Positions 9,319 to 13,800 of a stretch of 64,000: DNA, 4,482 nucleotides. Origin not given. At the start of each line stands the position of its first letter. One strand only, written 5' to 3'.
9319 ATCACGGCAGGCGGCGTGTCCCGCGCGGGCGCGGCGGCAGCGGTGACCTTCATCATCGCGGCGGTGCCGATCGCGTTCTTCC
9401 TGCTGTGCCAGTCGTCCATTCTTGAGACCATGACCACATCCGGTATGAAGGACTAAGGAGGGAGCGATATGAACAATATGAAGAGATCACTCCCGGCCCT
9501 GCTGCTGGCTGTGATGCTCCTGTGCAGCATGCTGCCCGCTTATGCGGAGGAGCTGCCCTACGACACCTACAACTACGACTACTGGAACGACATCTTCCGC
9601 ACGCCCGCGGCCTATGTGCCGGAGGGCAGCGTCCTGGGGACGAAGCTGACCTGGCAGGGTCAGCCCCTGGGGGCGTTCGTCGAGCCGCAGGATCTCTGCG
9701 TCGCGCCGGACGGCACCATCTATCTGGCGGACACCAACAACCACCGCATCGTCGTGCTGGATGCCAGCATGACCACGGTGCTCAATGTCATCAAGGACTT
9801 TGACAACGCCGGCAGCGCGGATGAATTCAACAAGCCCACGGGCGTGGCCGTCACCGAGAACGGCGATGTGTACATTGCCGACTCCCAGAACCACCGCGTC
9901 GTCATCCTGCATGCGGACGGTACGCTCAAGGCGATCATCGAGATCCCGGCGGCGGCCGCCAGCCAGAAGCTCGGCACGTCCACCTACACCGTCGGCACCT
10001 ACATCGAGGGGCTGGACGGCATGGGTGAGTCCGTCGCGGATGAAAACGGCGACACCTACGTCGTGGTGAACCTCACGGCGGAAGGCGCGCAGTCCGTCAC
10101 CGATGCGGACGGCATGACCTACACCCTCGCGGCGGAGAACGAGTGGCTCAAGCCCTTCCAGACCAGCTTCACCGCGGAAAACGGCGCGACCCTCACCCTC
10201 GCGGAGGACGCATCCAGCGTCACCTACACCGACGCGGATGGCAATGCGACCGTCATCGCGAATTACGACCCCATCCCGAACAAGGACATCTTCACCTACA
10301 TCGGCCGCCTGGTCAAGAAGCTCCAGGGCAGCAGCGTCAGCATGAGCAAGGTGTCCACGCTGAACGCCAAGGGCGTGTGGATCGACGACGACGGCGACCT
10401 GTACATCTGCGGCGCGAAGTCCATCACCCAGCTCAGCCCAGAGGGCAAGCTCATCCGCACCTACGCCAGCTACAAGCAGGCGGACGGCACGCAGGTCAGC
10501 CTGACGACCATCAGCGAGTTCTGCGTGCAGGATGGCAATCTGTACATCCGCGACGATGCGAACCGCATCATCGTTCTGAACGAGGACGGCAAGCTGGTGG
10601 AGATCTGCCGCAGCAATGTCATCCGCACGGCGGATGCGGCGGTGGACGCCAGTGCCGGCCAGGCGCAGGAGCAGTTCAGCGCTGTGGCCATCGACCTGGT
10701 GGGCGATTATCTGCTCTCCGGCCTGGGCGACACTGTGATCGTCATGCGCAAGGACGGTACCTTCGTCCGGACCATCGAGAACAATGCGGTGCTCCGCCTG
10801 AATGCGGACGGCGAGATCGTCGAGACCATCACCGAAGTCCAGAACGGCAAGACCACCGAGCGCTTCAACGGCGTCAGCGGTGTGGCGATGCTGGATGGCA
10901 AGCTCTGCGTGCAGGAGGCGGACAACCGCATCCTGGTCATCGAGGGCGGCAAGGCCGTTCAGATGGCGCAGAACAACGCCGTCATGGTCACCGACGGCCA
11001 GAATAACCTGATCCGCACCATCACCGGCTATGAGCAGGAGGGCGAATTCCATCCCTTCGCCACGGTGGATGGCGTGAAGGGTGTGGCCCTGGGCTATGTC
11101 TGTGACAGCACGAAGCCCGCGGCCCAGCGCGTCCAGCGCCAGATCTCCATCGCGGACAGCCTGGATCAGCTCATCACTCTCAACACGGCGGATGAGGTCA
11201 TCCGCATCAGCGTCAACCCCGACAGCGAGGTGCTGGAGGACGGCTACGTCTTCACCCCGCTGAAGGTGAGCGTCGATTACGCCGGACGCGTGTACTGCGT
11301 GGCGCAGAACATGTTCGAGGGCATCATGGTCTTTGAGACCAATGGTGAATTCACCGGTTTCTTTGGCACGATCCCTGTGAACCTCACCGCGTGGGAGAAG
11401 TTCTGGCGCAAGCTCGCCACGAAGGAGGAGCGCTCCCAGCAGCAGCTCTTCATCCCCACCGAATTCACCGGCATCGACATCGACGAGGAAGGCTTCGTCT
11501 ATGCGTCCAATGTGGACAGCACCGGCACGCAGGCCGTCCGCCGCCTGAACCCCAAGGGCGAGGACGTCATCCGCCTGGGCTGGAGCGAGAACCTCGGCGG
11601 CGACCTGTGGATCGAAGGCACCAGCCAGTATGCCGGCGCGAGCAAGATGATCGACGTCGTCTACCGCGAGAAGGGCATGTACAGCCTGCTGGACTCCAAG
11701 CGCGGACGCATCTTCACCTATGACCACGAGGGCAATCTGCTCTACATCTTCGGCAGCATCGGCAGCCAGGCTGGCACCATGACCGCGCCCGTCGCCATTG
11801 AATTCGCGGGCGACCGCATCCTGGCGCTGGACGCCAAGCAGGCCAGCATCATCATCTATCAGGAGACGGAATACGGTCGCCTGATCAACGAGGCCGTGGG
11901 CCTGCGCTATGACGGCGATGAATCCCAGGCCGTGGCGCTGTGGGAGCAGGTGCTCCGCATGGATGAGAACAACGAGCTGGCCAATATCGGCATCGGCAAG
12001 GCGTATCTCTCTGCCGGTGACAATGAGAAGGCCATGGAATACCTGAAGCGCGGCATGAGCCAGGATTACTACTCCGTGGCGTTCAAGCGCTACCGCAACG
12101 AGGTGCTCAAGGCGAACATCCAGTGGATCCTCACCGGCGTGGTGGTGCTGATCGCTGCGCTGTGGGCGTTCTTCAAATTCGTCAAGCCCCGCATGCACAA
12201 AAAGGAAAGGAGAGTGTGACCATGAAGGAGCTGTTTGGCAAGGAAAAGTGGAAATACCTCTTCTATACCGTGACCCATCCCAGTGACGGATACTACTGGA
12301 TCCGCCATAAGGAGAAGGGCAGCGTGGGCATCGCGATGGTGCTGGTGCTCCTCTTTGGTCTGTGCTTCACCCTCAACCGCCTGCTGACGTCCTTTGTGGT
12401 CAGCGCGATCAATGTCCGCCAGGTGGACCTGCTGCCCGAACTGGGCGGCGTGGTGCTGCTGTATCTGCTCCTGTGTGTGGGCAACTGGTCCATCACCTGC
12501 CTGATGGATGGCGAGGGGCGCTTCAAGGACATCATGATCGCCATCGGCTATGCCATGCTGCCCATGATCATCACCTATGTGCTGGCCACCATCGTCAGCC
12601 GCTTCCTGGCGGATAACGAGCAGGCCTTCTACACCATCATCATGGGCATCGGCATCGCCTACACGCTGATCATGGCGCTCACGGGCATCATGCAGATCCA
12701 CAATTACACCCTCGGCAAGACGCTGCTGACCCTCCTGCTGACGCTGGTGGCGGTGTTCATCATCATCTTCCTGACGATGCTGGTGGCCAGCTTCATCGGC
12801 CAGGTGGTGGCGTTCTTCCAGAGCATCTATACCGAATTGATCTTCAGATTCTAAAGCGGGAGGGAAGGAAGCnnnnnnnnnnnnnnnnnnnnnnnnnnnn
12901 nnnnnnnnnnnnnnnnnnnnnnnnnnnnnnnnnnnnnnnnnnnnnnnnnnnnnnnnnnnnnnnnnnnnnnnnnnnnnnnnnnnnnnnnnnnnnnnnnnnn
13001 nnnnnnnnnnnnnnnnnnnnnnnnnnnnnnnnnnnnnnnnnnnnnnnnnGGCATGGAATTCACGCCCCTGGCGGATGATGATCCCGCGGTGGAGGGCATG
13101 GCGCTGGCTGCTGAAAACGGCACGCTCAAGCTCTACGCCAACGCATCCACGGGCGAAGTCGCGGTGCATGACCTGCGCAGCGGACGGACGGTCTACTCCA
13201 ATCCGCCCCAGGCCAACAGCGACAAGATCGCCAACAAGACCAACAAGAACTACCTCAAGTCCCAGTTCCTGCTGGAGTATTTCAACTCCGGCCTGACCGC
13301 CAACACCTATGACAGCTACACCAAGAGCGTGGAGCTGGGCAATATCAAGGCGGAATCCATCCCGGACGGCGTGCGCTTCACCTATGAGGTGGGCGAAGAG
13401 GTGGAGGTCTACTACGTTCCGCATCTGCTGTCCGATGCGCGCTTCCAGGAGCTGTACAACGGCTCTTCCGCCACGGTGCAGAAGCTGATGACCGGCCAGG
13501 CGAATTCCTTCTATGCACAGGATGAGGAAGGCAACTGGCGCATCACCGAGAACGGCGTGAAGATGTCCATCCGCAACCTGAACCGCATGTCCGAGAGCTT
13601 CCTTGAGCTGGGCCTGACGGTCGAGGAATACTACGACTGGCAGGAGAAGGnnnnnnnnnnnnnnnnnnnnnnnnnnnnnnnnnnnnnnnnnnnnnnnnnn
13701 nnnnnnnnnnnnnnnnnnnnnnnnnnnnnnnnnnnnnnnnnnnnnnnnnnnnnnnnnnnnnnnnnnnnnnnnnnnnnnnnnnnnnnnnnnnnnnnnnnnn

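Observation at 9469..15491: NHL/TPR propeller + Yip1 membrane protein + membrane-anchored DUF5696: an uncharacterised envelope module between two ABC translocators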

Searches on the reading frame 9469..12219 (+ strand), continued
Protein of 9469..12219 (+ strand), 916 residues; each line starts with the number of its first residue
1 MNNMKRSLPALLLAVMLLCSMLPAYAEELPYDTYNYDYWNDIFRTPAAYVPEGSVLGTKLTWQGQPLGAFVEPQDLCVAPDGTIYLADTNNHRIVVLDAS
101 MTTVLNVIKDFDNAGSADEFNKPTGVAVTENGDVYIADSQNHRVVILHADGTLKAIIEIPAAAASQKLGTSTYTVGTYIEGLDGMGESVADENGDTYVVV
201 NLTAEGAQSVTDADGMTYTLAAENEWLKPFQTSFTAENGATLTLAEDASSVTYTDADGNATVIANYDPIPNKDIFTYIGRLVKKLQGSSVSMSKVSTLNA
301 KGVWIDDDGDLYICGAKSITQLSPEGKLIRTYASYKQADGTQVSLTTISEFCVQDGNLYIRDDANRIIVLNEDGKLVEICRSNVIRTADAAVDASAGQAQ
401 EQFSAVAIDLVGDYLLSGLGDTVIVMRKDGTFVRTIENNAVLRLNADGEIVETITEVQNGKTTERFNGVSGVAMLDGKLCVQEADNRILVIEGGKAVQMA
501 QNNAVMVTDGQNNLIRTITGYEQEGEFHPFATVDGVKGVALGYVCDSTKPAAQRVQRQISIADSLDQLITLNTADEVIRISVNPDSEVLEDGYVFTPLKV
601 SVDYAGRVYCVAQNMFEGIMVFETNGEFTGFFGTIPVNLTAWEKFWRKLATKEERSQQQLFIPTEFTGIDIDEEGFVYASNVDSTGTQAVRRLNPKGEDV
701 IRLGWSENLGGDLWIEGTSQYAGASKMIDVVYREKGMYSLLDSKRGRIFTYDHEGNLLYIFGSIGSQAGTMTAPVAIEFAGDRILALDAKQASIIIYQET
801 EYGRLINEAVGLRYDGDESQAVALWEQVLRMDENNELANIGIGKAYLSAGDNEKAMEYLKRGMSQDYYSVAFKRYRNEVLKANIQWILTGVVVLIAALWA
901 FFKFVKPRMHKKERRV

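Call 92: search_protein_families(library=pfam, proteins=[L088:5096-6835:+], max_evalue=5)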
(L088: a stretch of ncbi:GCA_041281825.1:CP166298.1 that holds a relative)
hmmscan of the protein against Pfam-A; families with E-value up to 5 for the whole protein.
L088:5096-6835:+ (580 aa): 2 families
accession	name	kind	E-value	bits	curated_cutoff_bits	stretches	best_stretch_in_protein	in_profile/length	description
PF25275.1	Golvesin_C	-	0.0022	18.5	31.6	1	310-333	37-60/132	Golvesin C-terminal domain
PF05377.16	FlaC_arch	-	0.58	11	27.8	0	439-473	4-38/55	Flagella accessory protein C (FlaC)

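Call 97: find_encoding_contigs(protein=P0350, flank=10000, max_places=2)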
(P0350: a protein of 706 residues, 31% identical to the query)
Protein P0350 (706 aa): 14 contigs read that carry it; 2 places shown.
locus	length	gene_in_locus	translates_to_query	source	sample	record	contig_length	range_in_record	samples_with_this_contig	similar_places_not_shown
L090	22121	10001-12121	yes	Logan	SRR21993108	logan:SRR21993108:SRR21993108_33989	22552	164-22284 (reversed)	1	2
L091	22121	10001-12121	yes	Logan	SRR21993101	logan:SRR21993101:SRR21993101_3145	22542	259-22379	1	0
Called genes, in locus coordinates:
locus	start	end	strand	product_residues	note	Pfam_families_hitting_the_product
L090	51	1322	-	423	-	PF13371:TPR_9 (faint), PF13432:TPR_16 (faint), PF00515:TPR_1, PF07719:TPR_2 (weak), PF13181:TPR_8 (weak), PF13424:TPR_12 (weak), PF13414:TPR_11, PF00515:TPR_1 (weak), +6 more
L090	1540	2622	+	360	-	PF01244:Peptidase_M19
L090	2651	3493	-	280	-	PF02311:AraC_binding, PF07883:Cupin_2 (weak), PF00165:HTH_AraC (weak), PF12833:HTH_18, PF00165:HTH_AraC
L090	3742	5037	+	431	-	PF01408:GFO_IDH_MocA, PF02894:GFO_IDH_MocA_C, PF22725:GFO_IDH_MocA_C3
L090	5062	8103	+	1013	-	PF01547:SBP_bac_1, PF13416:SBP_bac_8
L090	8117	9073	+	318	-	PF00528:BPD_transp_1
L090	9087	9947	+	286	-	PF00528:BPD_transp_1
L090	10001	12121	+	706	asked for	PF01436:NHL (weak), PF04893:Yip1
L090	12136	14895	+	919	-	PF18952:DUF5696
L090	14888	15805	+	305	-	PF00528:BPD_transp_1 (weak)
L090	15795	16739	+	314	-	PF00528:BPD_transp_1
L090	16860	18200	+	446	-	-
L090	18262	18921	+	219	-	-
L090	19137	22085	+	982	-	PF02985:HEAT (faint), PF13646:HEAT_2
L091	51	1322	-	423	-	PF13371:TPR_9 (faint), PF13432:TPR_16 (faint), PF00515:TPR_1, PF07719:TPR_2 (weak), PF13181:TPR_8 (weak), PF13424:TPR_12 (weak), PF13414:TPR_11, PF00515:TPR_1 (weak), +5 more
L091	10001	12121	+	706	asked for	PF01436:NHL (weak), PF04893:Yip1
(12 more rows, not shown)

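Call 98: find_encoding_contigs(protein=P0362, flank=10000, max_places=1)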
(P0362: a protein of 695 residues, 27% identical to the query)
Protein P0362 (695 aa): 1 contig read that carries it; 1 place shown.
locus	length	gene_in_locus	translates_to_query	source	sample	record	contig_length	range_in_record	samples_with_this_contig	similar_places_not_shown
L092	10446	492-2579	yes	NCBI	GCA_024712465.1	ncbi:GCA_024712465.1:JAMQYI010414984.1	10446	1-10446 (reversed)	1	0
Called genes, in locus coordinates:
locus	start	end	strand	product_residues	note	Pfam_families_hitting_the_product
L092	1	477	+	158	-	?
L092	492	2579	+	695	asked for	PF08450:SGL (faint), PF01436:NHL (faint), PF14517:Tachylectin (faint), PF07719:TPR_2 (faint), PF13432:TPR_16 (weak), PF04893:Yip1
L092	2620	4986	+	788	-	PF18952:DUF5696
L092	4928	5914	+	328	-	PF00528:BPD_transp_1 (weak)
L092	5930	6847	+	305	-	PF00528:BPD_transp_1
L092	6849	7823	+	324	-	PF03935:SKN1_KRE6_Sbg1, PF26113:GH16_XgeA, PF00722:Glyco_hydro_16, PF03935:SKN1_KRE6_Sbg1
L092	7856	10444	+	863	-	?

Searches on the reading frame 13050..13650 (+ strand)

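Call 92: search_protein_families(library=pfam, proteins=[window:13050-13650:+], max_evalue=5)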
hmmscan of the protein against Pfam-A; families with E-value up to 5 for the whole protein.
window:13050-13650:+ (200 aa): 1 family
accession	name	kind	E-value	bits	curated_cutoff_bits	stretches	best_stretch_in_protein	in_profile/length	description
PF22522.2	DUF6998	-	0.00076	19.9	27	1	84-151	47-109/136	Family of unknown function (DUF6998)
